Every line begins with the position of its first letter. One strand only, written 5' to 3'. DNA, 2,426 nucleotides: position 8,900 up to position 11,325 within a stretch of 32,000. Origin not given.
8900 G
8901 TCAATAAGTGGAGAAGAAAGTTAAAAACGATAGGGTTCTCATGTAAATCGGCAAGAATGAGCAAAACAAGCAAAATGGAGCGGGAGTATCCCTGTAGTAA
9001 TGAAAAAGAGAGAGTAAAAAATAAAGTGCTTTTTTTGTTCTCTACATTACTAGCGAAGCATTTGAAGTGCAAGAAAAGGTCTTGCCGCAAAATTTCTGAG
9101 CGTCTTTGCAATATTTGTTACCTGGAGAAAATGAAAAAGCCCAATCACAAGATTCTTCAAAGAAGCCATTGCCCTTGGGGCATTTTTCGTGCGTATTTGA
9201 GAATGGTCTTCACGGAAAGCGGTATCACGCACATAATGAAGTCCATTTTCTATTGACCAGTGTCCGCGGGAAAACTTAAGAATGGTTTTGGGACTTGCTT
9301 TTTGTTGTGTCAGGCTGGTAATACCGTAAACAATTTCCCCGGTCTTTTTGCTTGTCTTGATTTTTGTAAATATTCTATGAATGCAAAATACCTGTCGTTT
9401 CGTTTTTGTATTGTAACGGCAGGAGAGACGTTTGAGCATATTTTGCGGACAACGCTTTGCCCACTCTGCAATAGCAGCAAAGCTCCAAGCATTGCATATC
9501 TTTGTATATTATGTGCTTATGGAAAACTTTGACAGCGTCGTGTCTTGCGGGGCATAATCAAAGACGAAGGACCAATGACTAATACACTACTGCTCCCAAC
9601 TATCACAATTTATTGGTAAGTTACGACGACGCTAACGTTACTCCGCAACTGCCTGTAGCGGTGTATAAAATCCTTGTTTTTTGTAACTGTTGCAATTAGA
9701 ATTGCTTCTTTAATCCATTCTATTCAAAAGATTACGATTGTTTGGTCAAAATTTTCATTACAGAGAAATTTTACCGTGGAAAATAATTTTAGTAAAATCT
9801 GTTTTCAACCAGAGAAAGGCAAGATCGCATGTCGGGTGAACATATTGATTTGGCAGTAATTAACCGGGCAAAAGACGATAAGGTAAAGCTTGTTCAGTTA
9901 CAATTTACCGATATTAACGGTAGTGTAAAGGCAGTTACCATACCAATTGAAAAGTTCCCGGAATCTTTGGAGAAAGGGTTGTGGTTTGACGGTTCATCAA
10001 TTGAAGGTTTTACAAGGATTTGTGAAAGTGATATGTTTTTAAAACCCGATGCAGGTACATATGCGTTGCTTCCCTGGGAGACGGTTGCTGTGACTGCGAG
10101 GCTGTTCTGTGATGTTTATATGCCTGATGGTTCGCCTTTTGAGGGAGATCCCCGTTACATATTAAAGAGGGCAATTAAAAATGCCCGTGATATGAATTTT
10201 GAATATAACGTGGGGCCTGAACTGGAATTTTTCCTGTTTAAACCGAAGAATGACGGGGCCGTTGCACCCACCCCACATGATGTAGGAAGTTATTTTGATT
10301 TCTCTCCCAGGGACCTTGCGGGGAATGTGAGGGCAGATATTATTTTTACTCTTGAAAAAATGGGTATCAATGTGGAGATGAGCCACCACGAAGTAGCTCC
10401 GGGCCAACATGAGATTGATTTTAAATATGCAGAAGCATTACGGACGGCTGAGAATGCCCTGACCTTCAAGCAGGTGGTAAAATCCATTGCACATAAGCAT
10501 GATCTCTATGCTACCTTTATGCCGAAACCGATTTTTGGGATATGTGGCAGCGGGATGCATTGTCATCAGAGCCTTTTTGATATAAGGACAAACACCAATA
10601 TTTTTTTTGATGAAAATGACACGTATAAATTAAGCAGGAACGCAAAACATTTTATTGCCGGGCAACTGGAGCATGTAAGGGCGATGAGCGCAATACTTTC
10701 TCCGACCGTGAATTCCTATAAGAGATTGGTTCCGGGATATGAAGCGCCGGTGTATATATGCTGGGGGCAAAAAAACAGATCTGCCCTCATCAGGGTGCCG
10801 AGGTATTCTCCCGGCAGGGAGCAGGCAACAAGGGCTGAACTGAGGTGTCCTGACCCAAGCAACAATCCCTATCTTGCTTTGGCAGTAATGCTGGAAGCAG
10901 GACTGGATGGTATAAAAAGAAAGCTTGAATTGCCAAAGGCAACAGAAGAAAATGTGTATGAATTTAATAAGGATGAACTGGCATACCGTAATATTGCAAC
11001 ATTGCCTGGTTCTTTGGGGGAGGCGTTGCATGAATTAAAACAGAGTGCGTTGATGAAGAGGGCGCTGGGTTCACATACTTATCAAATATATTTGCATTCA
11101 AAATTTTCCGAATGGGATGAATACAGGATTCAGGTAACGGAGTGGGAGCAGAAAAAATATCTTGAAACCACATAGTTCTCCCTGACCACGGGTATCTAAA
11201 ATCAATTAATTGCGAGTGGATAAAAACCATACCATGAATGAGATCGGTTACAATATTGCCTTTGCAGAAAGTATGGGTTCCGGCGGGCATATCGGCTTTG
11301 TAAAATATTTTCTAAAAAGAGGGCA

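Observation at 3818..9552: Inversion of a 4.6-kb core segment (MOSC-mog-tRNAs-frr-pyrH-tsf-rpsB) between inverted ISAs1-like copies, recorded by a split target duplication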

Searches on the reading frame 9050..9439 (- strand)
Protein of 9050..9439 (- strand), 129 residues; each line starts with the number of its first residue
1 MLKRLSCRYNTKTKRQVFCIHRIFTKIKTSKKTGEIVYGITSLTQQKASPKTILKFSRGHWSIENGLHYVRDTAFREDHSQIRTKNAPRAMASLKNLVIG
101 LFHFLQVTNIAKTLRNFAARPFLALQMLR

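Call 7: search_protein_families(library=pfam, proteins=[window:9050-9439:-], max_evalue=0.01)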
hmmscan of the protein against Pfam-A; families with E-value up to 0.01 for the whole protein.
window:9050-9439:- (129 aa): 1 family
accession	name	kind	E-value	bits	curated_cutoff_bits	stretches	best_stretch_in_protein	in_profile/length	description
PF01609.27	DDE_Tnp_1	-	3.3e-07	30.7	23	1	10-99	109-198/200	Transposase DDE domain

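Call 15: search_protein_families(library=ncbifam, proteins=[window:9050-9439:-], max_evalue=1)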
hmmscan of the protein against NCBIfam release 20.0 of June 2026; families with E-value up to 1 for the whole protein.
window:9050-9439:- (129 aa): 1 family
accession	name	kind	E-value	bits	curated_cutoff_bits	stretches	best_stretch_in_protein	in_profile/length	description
NF033564.0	transpos_ISAs1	equivalog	3.9e-17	62.4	70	1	15-101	232-313/314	ISAs1 family transposase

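Call 16: find_homologous_proteins(query=window:9050-9439:-)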
Query window:9050-9439:- (129 aa): 59 proteins with E <= 0.001 among 62 candidates.
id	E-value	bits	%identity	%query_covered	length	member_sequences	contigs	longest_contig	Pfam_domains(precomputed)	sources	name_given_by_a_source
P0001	7.8e-66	237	91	100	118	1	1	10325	PF01609.28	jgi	-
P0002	1.4e-64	233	92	89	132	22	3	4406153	PF01609.28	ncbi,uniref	ncbi:transposase [Candidatus Kuenenia stuttgartiensis]|uniref:transposase n=1 Tax=Kuenenia stuttgart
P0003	7.7e-53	196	90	76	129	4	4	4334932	PF01609.28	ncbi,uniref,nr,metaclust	ncbi:hypothetical protein KsCSTR_25910 [Candidatus Kuenenia stuttgartiensis]|uniref:Hypothetcal prot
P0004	1.3e-52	195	79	88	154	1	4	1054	PF01609.28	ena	-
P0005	6.3e-45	170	69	86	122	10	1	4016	PF01609.28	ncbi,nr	ncbi:MAG: transposase [Planctomycetes bacterium]|nr:transposase [Planctomycetota bacterium]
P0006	3.1e-44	168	70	89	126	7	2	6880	-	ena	-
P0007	5.0e-44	167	72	88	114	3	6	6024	-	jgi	-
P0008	1.7e-43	165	68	88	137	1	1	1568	PF01609.28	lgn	-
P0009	6.4e-43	164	65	88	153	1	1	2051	-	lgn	-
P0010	1.6e-42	162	94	64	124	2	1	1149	-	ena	-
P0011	5.2e-41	157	64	88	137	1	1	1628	PF01609.28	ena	-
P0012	1.4e-40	156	64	89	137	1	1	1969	-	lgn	-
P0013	2.7e-38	149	64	88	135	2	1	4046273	-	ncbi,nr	ncbi:MAG: hypothetical protein L3J18_02360 [Candidatus Brocadia sp.]|nr:MAG: hypothetical protein L3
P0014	3.2e-37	145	64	88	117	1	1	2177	PF01609.28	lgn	-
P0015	1.1e-36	143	60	88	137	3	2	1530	PF01609.28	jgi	jgi:predicted transposase YbfD/YdcC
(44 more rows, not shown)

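Call 17: find_encoding_contigs(protein=P0002, flank=4000, max_places=6)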
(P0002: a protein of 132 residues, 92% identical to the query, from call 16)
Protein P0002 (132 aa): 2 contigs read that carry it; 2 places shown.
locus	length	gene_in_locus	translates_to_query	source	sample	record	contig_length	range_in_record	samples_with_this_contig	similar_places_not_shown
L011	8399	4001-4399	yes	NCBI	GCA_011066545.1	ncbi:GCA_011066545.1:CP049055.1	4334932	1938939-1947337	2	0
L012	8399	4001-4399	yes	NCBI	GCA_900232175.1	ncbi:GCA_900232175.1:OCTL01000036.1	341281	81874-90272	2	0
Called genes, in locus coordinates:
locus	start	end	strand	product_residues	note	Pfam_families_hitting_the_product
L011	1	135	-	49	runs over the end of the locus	-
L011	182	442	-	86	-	PF24732:ParE_like (weak)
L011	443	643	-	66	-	-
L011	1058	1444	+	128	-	PF14236:DruA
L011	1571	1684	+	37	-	-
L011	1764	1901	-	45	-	-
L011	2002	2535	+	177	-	PF13384:HTH_23 (weak), PF13518:HTH_28, PF13551:HTH_29 (weak), PF13565:HTH_32, PF13592:HTH_33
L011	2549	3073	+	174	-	PF13358:DDE_3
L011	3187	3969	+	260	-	PF13808:DDE_Tnp_1_assoc, PF01609:DDE_Tnp_1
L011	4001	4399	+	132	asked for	PF01609:DDE_Tnp_1 (weak)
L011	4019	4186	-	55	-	-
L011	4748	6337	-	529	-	PF04932:Wzy_C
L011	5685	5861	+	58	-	-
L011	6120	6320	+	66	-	-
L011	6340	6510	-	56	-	-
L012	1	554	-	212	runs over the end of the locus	PF01227:GTP_cyclohydroI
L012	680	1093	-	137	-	PF13686:DrsE_2 (weak), PF02635:DsrE, PF13686:DrsE_2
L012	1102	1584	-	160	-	PF01814:Hemerythrin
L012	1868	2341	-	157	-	PF00248:Aldo_ket_red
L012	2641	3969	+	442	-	PF14236:DruA, PF13808:DDE_Tnp_1_assoc, PF01609:DDE_Tnp_1 (weak)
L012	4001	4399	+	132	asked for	PF01609:DDE_Tnp_1 (weak)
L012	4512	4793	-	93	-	PF00248:Aldo_ket_red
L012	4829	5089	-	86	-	PF09630:DUF2024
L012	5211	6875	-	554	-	PF14522:Cytochrome_C7 (faint), PF13435:Cytochrome_C554 (weak), PF13447:Multi-haem_cyto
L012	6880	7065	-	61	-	-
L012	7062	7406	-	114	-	PF04343:DUF488, PF22751:DUF488-N3a, PF22752:DUF488-N3i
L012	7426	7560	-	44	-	-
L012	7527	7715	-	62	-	PF12837:Fer4_6 (weak), PF00037:Fer4 (weak), PF13459:Fer4_15, PF14697:Fer4_21 (weak), PF13370:Fer4_13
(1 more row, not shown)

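Call 18: find_encoding_contigs(protein=P0003, flank=4000, max_places=6)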
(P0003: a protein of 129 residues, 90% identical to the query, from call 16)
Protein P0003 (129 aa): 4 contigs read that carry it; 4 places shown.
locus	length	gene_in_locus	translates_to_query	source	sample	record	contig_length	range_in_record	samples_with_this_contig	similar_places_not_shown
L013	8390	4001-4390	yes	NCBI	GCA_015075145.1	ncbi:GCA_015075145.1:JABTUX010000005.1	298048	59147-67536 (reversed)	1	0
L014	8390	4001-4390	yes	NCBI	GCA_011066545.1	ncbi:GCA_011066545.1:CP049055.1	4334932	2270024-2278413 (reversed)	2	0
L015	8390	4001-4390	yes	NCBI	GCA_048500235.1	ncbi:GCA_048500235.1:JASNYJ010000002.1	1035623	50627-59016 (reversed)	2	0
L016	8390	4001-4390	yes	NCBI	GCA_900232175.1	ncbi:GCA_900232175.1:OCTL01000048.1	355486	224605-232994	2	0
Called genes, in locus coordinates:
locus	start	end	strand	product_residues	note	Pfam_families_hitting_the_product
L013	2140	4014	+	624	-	PF01609:DDE_Tnp_1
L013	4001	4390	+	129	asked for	PF01609:DDE_Tnp_1 (weak)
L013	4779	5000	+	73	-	-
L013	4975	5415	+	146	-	-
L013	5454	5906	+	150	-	PF13565:HTH_32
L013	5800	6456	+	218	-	PF00665:rve (weak)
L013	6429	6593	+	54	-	PF09299:Mu-transpos_C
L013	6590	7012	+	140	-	-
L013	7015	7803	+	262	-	PF13191:AAA_16 (faint), PF13173:AAA_14 (weak), PF13401:AAA_22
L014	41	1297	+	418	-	PF01610:DDE_Tnp_ISL3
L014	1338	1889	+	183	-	-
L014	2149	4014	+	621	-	PF01609:DDE_Tnp_1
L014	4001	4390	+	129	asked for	PF01609:DDE_Tnp_1 (weak)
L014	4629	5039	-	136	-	-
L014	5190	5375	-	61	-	-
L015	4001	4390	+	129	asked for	PF01609:DDE_Tnp_1 (weak)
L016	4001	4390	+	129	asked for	PF01609:DDE_Tnp_1 (weak)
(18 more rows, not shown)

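Call 36: search_protein_families(library=ncbifam, proteins=[L012:2641-3969:+, L012:4001-4399:+], max_evalue=0.01)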
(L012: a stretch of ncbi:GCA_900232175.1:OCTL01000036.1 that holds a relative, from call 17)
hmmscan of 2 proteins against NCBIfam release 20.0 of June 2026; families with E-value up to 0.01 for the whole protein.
L012:2641-3969:+ (442 aa): 3 families
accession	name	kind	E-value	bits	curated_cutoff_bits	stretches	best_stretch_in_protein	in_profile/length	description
NF033564.0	transpos_ISAs1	equivalog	1.8e-40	139.1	70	1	246-430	1-181/314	ISAs1 family transposase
NF033539.1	transpos_IS1380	equivalog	0.0021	16.8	180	0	223-314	27-113/419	IS1380 family transposase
NF033559.2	transpos_IS1634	equivalog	0.0072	15.4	100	0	340-432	161-253/483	IS1634 family transposase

L012:4001-4399:+ (132 aa): 1 family
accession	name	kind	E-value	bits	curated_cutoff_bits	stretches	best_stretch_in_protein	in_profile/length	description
NF033564.0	transpos_ISAs1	equivalog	1.1e-18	67.5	70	1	11-103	226-313/314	ISAs1 family transposase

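Call 37: search_protein_families(library=pfam, proteins=[L012:2641-3969:+, L012:4001-4399:+], max_evalue=0.01)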
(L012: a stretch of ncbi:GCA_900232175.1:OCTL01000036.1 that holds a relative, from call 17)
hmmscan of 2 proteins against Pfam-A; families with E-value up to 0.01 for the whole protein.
L012:2641-3969:+ (442 aa): 4 families
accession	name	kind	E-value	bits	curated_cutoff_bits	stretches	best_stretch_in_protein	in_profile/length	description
PF14236.12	DruA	-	1.5e-21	77.3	27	1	21-168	52-220/297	Druantia protein DruA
PF13808.11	DDE_Tnp_1_assoc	-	3.5e-20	72.3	32.3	1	226-317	3-87/88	DDE_Tnp_1-associated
PF01609.27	DDE_Tnp_1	-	4.4e-08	33.5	23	1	328-429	7-116/200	Transposase DDE domain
PF25680.1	Mom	-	4.7e-05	23.6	27.1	1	112-182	83-149/202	Mom protein family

L012:4001-4399:+ (132 aa): 1 family
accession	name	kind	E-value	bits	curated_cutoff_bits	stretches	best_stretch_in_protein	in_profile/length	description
PF01609.27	DDE_Tnp_1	-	8.3e-07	29.4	23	1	32-100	136-197/200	Transposase DDE domain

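Call 46: find_encoding_contigs(protein=P0001, flank=5000, max_places=3)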
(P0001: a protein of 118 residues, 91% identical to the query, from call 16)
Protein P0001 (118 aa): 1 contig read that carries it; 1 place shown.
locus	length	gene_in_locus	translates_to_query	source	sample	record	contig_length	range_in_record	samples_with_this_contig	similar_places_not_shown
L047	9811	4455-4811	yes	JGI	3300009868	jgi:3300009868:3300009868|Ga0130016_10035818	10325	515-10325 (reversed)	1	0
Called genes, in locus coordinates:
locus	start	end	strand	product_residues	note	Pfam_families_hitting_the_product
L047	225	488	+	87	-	PF03083:MtN3_slv, PF04193:PQ-loop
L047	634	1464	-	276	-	PF00149:Metallophos, PF12850:Metallophos_2 (weak)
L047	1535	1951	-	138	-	PF00571:CBS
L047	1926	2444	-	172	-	-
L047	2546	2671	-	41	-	-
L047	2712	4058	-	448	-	PF03951:Gln-synt_N, PF00120:Gln-synt_C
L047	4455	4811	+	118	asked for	PF01609:DDE_Tnp_1 (weak)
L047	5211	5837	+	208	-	PF00318:Ribosomal_S2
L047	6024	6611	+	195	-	PF25025:EF-Ts_N (faint), PF00889:EF_TS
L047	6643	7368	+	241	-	PF00696:AA_kinase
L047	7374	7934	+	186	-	PF01765:RRF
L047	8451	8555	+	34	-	-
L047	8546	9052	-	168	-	PF00994:MoCF_biosynth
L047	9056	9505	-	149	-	PF03473:MOSC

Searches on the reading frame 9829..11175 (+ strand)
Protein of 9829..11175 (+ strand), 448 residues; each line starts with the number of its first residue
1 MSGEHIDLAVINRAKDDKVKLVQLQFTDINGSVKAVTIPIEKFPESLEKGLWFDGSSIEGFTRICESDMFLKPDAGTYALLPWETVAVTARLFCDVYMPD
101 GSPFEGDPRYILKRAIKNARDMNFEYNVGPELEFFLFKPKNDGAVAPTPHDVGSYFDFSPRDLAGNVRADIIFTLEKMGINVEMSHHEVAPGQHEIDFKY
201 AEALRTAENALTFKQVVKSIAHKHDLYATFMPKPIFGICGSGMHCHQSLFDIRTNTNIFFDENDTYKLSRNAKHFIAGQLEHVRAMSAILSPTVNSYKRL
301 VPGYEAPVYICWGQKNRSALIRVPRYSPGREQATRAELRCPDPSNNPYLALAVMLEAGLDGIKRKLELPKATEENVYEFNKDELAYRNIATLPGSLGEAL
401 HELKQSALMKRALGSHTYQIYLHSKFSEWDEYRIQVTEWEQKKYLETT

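Call 7: search_protein_families(library=pfam, proteins=[window:9829-11175:+], max_evalue=0.01)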
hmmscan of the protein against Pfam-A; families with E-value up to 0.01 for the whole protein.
window:9829-11175:+ (448 aa): 2 families
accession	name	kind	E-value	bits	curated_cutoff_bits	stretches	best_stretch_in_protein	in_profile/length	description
PF00120.29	Gln-synt_C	-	2.2e-133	445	24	1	106-444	2-344/344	Glutamine synthetase, catalytic domain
PF03951.24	Gln-synt_N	-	3.8e-30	103.8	33.4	1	18-99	1-82/82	Glutamine synthetase, beta-Grasp domain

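Call 9: find_encoding_contigs(protein=window:9829-11175:+, flank=10000, max_places=10)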
Protein window:9829-11175:+ (448 aa): 24 contigs read that carry it; 10 places shown.
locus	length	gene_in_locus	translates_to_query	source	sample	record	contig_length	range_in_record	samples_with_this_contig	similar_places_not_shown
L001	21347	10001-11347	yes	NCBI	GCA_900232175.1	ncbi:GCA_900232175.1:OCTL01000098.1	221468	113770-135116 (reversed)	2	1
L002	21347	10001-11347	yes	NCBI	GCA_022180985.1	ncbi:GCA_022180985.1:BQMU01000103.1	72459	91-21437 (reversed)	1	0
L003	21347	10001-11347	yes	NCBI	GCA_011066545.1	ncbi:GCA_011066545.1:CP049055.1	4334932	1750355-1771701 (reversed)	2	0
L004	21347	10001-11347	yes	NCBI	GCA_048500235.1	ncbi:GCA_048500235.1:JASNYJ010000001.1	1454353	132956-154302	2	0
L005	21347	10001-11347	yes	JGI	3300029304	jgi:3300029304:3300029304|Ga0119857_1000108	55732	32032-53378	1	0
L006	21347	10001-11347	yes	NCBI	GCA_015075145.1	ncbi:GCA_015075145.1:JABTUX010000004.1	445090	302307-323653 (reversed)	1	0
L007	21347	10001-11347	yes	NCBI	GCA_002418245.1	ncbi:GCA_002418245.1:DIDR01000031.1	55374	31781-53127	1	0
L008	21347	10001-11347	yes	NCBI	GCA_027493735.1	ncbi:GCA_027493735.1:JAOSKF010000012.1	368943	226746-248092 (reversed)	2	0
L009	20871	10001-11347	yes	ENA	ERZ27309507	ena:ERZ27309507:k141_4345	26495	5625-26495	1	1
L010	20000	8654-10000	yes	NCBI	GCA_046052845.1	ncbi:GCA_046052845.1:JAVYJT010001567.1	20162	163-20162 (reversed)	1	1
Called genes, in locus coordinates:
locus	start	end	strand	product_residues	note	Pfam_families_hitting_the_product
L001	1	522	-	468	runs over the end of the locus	PF21799:MurD-like_N, PF08245:Mur_ligase_M, PF02875:Mur_ligase_C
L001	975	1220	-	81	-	-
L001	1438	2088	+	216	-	PF01726:LexA_DNA_bind, PF00717:Peptidase_S24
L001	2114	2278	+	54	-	-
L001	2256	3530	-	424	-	PF13546:DDE_5, PF04693:DDE_Tnp_2, PF01609:DDE_Tnp_1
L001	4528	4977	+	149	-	PF03473:MOSC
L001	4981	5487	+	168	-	PF00994:MoCF_biosynth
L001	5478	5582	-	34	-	-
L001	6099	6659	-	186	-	PF01765:RRF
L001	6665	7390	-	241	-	PF00696:AA_kinase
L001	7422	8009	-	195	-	PF25025:EF-Ts_N (faint), PF00889:EF_TS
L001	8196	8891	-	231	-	PF00318:Ribosomal_S2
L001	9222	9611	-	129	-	PF01609:DDE_Tnp_1 (weak)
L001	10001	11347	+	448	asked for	PF03951:Gln-synt_N, PF00120:Gln-synt_C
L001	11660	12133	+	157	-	-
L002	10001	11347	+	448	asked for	PF03951:Gln-synt_N, PF00120:Gln-synt_C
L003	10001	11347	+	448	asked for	PF03951:Gln-synt_N, PF00120:Gln-synt_C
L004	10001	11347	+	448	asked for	PF03951:Gln-synt_N, PF00120:Gln-synt_C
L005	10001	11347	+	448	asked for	PF03951:Gln-synt_N, PF00120:Gln-synt_C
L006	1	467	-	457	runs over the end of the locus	PF21799:MurD-like_N, PF08245:Mur_ligase_M, PF02875:Mur_ligase_C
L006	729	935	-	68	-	-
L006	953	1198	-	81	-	-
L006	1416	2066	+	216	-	PF01726:LexA_DNA_bind, PF00717:Peptidase_S24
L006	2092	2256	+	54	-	-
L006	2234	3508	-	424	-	PF13546:DDE_5, PF04693:DDE_Tnp_2, PF01609:DDE_Tnp_1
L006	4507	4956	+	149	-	PF03473:MOSC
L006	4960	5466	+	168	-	PF00994:MoCF_biosynth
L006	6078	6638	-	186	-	PF01765:RRF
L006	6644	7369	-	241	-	PF00696:AA_kinase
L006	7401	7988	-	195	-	PF25025:EF-Ts_N (faint), PF00889:EF_TS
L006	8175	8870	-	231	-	PF00318:Ribosomal_S2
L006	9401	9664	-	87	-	PF13808:DDE_Tnp_1_assoc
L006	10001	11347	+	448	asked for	PF03951:Gln-synt_N, PF00120:Gln-synt_C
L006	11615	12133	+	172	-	-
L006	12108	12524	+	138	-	PF00571:CBS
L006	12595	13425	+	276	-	PF00149:Metallophos, PF12850:Metallophos_2 (weak)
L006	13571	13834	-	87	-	PF03083:MtN3_slv, PF04193:PQ-loop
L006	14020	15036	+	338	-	PF03595:SLAC1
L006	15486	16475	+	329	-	PF01380:SIS, PF00571:CBS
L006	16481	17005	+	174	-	PF00702:Hydrolase (weak), PF08282:Hydrolase_3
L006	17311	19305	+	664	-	PF06835:LptC, PF03968:LptD_N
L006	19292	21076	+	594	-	PF03009:GDPD, PF00514:Arm (faint), PF13513:HEAT_EZ (faint), PF13646:HEAT_2, PF03130:HEAT_PBS (faint), PF02985:HEAT (faint), PF13646:HEAT_2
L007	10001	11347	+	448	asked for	PF03951:Gln-synt_N, PF00120:Gln-synt_C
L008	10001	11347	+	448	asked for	PF03951:Gln-synt_N, PF00120:Gln-synt_C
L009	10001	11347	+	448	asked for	PF03951:Gln-synt_N, PF00120:Gln-synt_C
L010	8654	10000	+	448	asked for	PF03951:Gln-synt_N, PF00120:Gln-synt_C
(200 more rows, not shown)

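Call 15: search_protein_families(library=ncbifam, proteins=[L006:9401-9664:-], max_evalue=1)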
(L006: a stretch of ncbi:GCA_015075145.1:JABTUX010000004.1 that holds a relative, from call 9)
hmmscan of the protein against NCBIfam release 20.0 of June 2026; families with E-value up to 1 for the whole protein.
L006:9401-9664:- (87 aa): 2 families
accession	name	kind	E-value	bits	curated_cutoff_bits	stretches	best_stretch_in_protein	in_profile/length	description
NF033564.0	transpos_ISAs1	equivalog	3.5e-07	29.7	70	1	1-82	10-86/314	ISAs1 family transposase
NF033541.0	transpos_ISH3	equivalog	0.044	12.9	225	1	23-72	19-62/298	ISH3 family transposase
